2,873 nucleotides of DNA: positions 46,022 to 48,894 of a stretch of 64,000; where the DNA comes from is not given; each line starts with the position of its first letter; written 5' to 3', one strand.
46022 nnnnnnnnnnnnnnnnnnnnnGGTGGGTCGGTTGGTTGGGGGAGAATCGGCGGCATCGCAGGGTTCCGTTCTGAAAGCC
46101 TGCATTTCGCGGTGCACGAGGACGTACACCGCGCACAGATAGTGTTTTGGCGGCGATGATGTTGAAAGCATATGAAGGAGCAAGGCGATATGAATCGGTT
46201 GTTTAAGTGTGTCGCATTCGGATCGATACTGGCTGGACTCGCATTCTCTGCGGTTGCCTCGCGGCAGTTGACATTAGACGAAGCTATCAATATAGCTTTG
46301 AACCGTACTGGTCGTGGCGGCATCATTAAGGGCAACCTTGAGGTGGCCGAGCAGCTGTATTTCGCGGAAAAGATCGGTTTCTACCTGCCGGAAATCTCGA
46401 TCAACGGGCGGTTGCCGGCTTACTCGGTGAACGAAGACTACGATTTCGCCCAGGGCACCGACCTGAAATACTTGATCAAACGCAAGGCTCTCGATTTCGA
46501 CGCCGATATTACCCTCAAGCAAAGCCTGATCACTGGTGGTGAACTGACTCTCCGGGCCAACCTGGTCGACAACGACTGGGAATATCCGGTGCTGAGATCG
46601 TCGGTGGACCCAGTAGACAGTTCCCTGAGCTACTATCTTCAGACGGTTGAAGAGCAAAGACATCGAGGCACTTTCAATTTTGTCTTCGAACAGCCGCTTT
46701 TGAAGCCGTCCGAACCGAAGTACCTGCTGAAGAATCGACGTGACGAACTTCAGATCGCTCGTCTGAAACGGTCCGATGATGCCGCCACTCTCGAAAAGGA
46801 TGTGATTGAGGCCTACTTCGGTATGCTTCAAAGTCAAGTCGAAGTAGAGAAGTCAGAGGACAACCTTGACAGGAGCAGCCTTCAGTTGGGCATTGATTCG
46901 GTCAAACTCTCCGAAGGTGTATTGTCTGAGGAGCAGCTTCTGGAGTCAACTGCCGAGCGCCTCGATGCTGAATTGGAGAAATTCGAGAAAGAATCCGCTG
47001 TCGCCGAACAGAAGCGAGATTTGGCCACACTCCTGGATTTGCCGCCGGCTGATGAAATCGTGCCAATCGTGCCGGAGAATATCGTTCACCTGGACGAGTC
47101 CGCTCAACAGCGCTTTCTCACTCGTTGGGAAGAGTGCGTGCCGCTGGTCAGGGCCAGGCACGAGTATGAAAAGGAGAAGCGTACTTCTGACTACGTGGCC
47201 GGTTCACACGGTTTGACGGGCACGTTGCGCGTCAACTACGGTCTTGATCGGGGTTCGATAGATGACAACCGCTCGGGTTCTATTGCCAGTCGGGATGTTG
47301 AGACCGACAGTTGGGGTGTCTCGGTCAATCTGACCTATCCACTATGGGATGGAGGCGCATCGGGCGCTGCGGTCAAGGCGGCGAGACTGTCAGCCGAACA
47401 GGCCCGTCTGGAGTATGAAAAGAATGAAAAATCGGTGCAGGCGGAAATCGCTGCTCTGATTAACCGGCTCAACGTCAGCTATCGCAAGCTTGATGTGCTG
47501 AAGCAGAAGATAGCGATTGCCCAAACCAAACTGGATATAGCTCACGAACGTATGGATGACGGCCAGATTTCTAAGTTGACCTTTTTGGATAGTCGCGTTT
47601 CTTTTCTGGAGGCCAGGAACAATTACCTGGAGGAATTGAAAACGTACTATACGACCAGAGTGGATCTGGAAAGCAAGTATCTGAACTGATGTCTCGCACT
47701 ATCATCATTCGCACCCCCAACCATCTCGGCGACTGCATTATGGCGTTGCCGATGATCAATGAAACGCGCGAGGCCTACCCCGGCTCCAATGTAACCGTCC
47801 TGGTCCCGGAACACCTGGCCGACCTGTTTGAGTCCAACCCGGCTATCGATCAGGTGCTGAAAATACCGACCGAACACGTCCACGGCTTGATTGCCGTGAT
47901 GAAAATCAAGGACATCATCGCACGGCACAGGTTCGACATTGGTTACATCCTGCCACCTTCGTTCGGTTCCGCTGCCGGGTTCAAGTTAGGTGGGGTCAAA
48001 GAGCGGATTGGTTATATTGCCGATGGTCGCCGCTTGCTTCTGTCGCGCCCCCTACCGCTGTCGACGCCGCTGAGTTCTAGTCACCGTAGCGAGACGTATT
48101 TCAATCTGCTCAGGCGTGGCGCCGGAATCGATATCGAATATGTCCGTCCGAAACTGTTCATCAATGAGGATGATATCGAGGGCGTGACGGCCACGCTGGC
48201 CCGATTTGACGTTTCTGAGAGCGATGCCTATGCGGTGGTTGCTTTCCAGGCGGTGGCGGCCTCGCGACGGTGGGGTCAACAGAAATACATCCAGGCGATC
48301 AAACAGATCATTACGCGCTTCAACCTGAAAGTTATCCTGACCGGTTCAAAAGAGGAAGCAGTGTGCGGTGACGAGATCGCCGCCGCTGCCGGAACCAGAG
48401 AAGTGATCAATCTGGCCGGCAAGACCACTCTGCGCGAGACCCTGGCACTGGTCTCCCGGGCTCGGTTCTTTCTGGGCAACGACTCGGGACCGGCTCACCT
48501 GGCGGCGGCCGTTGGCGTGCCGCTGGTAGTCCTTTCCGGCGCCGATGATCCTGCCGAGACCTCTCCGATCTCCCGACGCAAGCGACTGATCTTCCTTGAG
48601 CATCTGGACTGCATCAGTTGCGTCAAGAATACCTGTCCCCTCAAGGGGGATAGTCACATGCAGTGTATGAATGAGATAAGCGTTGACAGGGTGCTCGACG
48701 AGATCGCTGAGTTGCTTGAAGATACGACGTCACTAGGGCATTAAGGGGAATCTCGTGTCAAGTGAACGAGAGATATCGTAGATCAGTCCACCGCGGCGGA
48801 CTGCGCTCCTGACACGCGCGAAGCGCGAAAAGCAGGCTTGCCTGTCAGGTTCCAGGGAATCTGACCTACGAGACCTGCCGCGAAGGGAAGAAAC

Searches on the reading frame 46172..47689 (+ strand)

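Call 10: search_protein_families(library=pfam, proteins=[window:46172-47689:+])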
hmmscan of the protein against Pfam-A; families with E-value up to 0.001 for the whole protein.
window:46172-47689:+ (505 aa): 1 family
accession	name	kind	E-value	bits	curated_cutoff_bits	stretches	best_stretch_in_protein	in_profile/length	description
PF02321.23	OEP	-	1.9e-29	103.3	22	2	370-500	64-183/187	Outer membrane efflux protein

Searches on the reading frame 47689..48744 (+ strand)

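Call 10: search_protein_families(library=pfam, proteins=[window:47689-48744:+])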
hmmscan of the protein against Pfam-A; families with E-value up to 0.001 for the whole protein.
window:47689-48744:+ (351 aa): 1 family
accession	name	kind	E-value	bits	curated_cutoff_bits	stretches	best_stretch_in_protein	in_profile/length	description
PF01075.23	Glyco_transf_9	-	8.4e-33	114.2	22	1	73-319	4-244/247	Glycosyltransferase family 9 (heptosyltransferase)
